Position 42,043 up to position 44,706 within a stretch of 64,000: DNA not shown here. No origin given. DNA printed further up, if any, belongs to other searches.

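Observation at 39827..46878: Translationally coupled operon: Spt-like alpha-oxoamine synthase, two DAGK-family lipid kinases, SDR::radical-SAM fusion and UbiA prenyltransferase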

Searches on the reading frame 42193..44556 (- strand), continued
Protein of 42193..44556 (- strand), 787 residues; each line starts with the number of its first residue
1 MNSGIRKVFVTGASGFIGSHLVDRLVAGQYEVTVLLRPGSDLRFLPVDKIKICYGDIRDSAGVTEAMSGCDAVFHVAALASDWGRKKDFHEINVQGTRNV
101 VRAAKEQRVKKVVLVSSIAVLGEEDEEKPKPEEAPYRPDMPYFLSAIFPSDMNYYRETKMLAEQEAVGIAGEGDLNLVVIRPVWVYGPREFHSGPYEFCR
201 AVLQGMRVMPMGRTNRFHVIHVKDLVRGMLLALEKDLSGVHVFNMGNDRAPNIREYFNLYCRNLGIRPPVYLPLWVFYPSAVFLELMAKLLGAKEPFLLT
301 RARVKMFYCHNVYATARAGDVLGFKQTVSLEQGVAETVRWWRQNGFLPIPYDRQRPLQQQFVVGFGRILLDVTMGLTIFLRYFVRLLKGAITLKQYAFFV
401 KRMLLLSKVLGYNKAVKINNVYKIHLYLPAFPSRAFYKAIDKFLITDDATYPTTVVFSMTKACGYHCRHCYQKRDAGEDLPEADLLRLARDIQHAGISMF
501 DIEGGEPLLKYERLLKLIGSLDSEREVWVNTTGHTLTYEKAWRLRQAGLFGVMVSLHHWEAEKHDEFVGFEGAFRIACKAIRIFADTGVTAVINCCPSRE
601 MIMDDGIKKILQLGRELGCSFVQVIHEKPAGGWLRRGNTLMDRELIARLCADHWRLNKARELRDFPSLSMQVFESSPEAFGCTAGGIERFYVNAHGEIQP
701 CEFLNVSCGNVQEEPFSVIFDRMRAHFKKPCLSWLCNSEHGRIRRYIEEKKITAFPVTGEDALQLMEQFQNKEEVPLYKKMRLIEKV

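Call 13: find_encoding_contigs(protein=P0007, flank=10000, max_places=2)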
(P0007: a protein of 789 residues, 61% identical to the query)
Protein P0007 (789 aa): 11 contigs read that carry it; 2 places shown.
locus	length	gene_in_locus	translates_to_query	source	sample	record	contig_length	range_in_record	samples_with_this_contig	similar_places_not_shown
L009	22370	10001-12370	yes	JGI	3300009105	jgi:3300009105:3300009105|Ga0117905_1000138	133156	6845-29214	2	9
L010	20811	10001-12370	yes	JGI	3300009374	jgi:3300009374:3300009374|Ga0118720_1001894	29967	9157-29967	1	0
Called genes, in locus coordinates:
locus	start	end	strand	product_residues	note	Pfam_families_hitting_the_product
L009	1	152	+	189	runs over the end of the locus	PF04542:Sigma70_r2, PF08281:Sigma70_r4_2, PF04545:Sigma70_r4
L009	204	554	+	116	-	-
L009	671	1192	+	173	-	PF10543:ORF6N, PF09669:Phage_pRha (weak)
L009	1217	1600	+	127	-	PF10543:ORF6N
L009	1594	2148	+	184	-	PF10543:ORF6N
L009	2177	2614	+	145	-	PF10543:ORF6N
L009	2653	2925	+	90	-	PF04026:SpoVG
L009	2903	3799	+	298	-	PF02481:DNA_processg_A, PF17782:WHD_DprA (weak)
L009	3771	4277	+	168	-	PF10543:ORF6N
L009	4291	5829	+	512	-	PF13541:ChlI, PF01078:Mg_chelatase, PF00158:Sigma54_activat (faint), PF07728:AAA_5 (faint), PF00493:MCM (weak), PF13335:Mg_chelatase_C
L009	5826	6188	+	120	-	PF08378:NERD, PF02021:UPF0102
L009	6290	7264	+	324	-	PF14938:SNAP, PF07885:Ion_trans_2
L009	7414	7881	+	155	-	PF22381:Staph_reg_Sar_Rot (faint), PF01047:MarR, PF12802:MarR_2, PF13463:HTH_27 (weak)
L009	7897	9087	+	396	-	PF00155:Aminotran_1_2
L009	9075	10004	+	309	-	PF00781:DAGK_cat, PF19279:YegS_C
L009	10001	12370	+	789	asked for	PF01073:3Beta_HSD, PF01370:Epimerase, PF02719:Polysacc_synt_2, PF05368:NmrA, PF13460:NAD_binding_10, PF16363:GDP_Man_Dehyd, PF07993:NAD_binding_4, PF04055:Radical_SAM, +3 more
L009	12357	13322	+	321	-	PF01040:UbiA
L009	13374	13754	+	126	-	-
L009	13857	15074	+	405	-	PF14907:NTP_transf_5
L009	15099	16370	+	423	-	PF00534:Glycos_transf_1, PF13692:Glyco_trans_1_4, PF13524:Glyco_trans_1_2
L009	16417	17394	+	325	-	PF13673:Acetyltransf_10 (faint), PF00583:Acetyltransf_1, PF13508:Acetyltransf_7 (weak)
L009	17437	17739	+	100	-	PF05402:PqqD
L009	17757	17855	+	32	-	-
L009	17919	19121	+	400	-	PF00535:Glycos_transf_2, PF10111:Glyco_tranf_2_2 (weak), PF13641:Glyco_tranf_2_3 (weak), PF13632:Glyco_trans_2_3 (weak), PF05402:PqqD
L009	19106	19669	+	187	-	-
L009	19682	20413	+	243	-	PF00535:Glycos_transf_2, PF10111:Glyco_tranf_2_2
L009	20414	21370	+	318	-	-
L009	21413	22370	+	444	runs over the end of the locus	PF02310:B12-binding, PF04055:Radical_SAM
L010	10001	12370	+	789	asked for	PF01073:3Beta_HSD, PF01370:Epimerase, PF02719:Polysacc_synt_2, PF05368:NmrA, PF13460:NAD_binding_10, PF16363:GDP_Man_Dehyd, PF07993:NAD_binding_4, PF04055:Radical_SAM, +3 more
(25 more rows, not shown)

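Call 15: find_related_loci(query=A1, collection=genome_contigs, flank=8000)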
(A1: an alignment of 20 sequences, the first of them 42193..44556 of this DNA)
Query A1 (787 aa) in genome_contigs; peptide patterns used: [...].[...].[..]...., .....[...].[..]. (x = any residue, [..] = any of these).
268 stretches matched a pattern; 253 encode a relative of the query (tblastn E <= 1e-3); the best 80 are kept; 80 distinct loci.
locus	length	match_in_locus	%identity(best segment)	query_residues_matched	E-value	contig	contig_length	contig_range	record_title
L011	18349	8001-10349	61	6-787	0e+0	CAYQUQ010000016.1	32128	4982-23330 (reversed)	MAG TPA_asm: uncultured Planctomycetia bacterium isolate SRP200020_co1_304 genome assembly, contig: NODE_1819_length_321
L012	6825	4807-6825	60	1-673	0e+0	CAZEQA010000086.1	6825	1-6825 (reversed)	MAG TPA_asm: uncultured Planctomycetia bacterium isolate binchicken_co34_26 genome assembly, contig: NODE_20023_length_6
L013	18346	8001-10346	58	6-787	0e+0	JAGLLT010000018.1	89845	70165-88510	MAG: Candidatus Omnitrophota bacterium isolate RS_5_28 ROV157_5.bin.28.fa_18, whole genome shotgun sequence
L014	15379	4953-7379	44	8-783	0e+0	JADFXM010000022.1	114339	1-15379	MAG: Candidatus Riflebacteria bacterium isolate nDJH14bin3 nDJH14_bin3_NODE_22_length_114339_cov_71.864366, whole genome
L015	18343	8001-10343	45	7-783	0e+0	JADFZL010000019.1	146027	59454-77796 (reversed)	MAG: Candidatus Riflebacteria bacterium isolate nHGRbin4 nHGR_bin4_NODE_19_length_146027_cov_26.213448, whole genome sho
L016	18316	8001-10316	44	7-781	0e+0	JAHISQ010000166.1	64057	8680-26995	MAG: Candidatus Riflebacteria bacterium isolate MM_PC_MetaG.mb.182 MM_PC_MetaG.mb.182_k141_1706541, whole genome shotgun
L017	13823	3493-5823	37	2-782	0e+0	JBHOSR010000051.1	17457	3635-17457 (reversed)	Bacteroidota bacterium isolate SAG AM-311-A02 NODE_51_length_17457_cov_26.839501, whole genome shotgun sequence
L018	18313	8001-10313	37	8-778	0e+0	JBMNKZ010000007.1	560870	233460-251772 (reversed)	MAG: Bacillota bacterium isolate SBF912LR0HQ0055 contig_52043, whole genome shotgun sequence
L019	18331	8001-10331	37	2-782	0e+0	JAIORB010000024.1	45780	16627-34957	MAG: Bacteroidales bacterium isolate SMBSF07 20071_Bin_5_contigs_1_c_000000000142, whole genome shotgun sequence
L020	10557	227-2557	36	2-782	0e+0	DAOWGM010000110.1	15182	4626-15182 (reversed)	MAG TPA_asm: Bacteroidales bacterium isolate CSMAG_1991 CSMAG_1991_k141_5621807_length_15182_cov_14.0000, whole genome s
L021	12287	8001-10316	37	5-775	0e+0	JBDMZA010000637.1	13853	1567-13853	MAG: Clostridiales bacterium isolate NRS2.bin.1 k97_589529, whole genome shotgun sequence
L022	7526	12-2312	38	14-785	0e+0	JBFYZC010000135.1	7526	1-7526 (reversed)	MAG: Bacillota bacterium isolate PPR_0424 k121_1314450, whole genome shotgun sequence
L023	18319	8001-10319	36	7-782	0e+0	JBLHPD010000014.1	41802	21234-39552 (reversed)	MAG: Clostridium sp. isolate 3300055726_101 Ga0535650_0000917, whole genome shotgun sequence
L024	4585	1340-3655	37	8-781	0e+0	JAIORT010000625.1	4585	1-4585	MAG: Bacteroidales bacterium isolate SMBSF25 20074_Bin_6_contigs_1_c_000000002446, whole genome shotgun sequence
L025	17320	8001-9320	59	348-787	0e+0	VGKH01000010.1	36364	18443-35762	MAG: Candidatus Omnitrophota bacterium isolate K_DeepCast_250m_m2_027 K_DeepCast_250m_m2_027_Ga0194125_10001779, whole g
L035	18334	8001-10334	35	3-782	6e-168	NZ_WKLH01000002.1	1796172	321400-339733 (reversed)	Mangrovibacterium lignilyticum strain BM_7 NODE_2_length_1796172_cov_28.258796, whole genome shotgun sequence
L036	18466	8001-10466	34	4-787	1e-167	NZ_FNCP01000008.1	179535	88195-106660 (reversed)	Desulfosporosinus hippei DSM 8344, whole genome shotgun sequence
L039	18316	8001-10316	35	7-781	6e-171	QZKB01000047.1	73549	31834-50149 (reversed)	MAG: Ignavibacteriales bacterium isolate SURF_24 Ga0104751_1000385, whole genome shotgun sequence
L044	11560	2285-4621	55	6-787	0e+0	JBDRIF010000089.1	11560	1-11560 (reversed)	MAG: bacterium isolate MEGAHIT-group-1.57 k141_2087714, whole genome shotgun sequence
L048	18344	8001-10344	47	7-785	0e+0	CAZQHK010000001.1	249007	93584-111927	MAG TPA_asm: uncultured bacterium isolate SRP308112_co1_304 genome assembly, contig: NODE_5_length_249007_cov_26.218207,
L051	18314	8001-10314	44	7-781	2e-122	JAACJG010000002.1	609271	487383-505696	MAG: Candidatus Rifleibacterium amylolyticum isolate CH46 Scaffold01, whole genome shotgun sequence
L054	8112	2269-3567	44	352-783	3e-120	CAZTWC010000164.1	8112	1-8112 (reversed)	MAG TPA_asm: uncultured Myxococcia bacterium isolate SRP200020_co3_330 genome assembly, contig: NODE_12417_length_8112_c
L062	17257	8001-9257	46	361-781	2e-116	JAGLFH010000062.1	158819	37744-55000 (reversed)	MAG: Candidatus Auribacterota bacterium isolate RS_1_24 ROV157_1.bin.24.fa_62, whole genome shotgun sequence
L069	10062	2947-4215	43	357-781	1e-111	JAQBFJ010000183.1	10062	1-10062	MAG: Verrucomicrobiota bacterium isolate MAG_440_bin-02 440_bin-02_ctg-183, whole genome shotgun sequence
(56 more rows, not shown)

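Call 23: search_protein_families(library=pfam, proteins=[L036:2060-3268:+, L036:3228-3503:+, L036:5682-6710:+, L036:6707-8005:+, L036:10938-12122:+, L036:12142-13230:+, L035:5778-7982:+, L035:11385-12629:+, L015:3748-5001:+, L015:5310-6356:+], max_evalue=0.001)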
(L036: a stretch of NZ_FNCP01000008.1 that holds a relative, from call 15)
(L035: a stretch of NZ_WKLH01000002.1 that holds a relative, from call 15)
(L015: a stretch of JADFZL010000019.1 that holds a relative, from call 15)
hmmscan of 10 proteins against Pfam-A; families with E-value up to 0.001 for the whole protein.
L036:2060-3268:+ (402 aa): 1 family
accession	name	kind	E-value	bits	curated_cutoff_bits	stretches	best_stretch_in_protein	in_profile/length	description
PF00724.26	Oxidored_FMN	-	4.9e-51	174.5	27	2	2-258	1-265/342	NADH:flavin oxidoreductase / NADH oxidase family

L036:3228-3503:+ (91 aa): 1 family
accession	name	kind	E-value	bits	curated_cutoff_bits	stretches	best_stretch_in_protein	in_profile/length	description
PF00550.31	PP-binding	-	8.7e-06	26.3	20.8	1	21-83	1-64/67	Phosphopantetheine attachment site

L036:5682-6710:+ (342 aa): 2 families
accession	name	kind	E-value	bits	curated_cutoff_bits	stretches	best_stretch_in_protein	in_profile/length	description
PF00586.29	AIRS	-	2.7e-13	50.8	24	1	33-140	2-110/112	AIR synthase related protein, N-terminal domain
PF02769.27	AIRS_C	-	9e-06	26.4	23.1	1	153-299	1-148/156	AIR synthase related protein, C-terminal domain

L036:6707-8005:+ (432 aa): 3 families
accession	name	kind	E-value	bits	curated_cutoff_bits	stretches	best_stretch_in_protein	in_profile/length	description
PF00109.32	ketoacyl-synt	-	1.5e-30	107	20.8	1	3-268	2-249/252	Beta-ketoacyl synthase, N-terminal domain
PF02801.28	Ketoacyl-synt_C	-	1.8e-23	83.2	20.8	1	280-387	1-116/119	Beta-ketoacyl synthase, C-terminal domain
PF00108.29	Thiolase_N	-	1.5e-06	28.2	26.4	1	180-224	76-120/260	Thiolase, N-terminal domain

L036:10938-12122:+ (394 aa): 1 family
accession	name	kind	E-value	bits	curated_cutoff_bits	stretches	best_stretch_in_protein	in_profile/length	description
PF09712.15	PHA_synth_III_E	-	4.6e-39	135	25.7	1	40-377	2-311/311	Poly(R)-hydroxyalkanoic acid synthase subunit (PHA_synth_III_E)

L036:12142-13230:+ (362 aa): 7 families
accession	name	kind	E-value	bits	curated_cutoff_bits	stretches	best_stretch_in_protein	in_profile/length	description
PF00561.26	Abhydrolase_1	-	7.6e-22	78.6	25.8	1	90-337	17-239/245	alpha/beta hydrolase fold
PF11339.14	DUF3141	-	9.6e-13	48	29.7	1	140-345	139-357/582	Protein of unknown function (DUF3141)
PF12146.15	Hydrolase_4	-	1.1e-08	35.1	27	1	289-333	183-228/239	Serine aminopeptidase, S33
PF07167.19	PhaC_N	-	2.1e-07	31.2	23.7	1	42-94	119-171/173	Poly-beta-hydroxybutyrate polymerase (PhaC) N-terminus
PF06850.17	PHB_depo_C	-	2.2e-06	27.7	27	1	260-358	97-200/203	PHB de-polymerase C-terminus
PF02089.21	Palm_thioest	-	0.00031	21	26.8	0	87-176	18-109/254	Palmitoyl protein thioesterase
PF01738.24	DLH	-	0.00074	19.6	21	0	127-169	80-123/217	Dienelactone hydrolase family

L035:5778-7982:+ (734 aa): 2 families
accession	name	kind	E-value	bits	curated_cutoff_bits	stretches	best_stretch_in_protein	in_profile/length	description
PF16861.10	Carbam_trans_C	-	2.2e-46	158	27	1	522-690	3-163/170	Carbamoyltransferase C-terminus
PF02543.21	Carbam_trans_N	-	1.3e-24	87.7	24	1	69-458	3-345/346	Carbamoyltransferase N-terminus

L035:11385-12629:+ (414 aa): 1 family
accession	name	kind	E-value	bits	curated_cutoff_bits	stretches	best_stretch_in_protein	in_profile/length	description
PF00724.26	Oxidored_FMN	-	1.6e-48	166.2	27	2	2-253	1-257/342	NADH:flavin oxidoreductase / NADH oxidase family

L015:3748-5001:+ (417 aa): 3 families
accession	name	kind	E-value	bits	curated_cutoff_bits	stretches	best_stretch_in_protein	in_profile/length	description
PF00109.32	ketoacyl-synt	-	9.2e-29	101.2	20.8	1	11-255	5-251/252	Beta-ketoacyl synthase, N-terminal domain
PF02801.28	Ketoacyl-synt_C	-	2.5e-14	53.7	20.8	1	261-373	1-118/119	Beta-ketoacyl synthase, C-terminal domain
PF00108.29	Thiolase_N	-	0.00041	20.2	26.4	0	163-201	75-113/260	Thiolase, N-terminal domain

L015:5310-6356:+ (348 aa): 1 family
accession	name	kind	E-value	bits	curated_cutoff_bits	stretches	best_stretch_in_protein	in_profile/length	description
PF21089.3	PKS_DH_N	-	4.9e-06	26.9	27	1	17-73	14-68/103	Polyketide synthase dehydratase domain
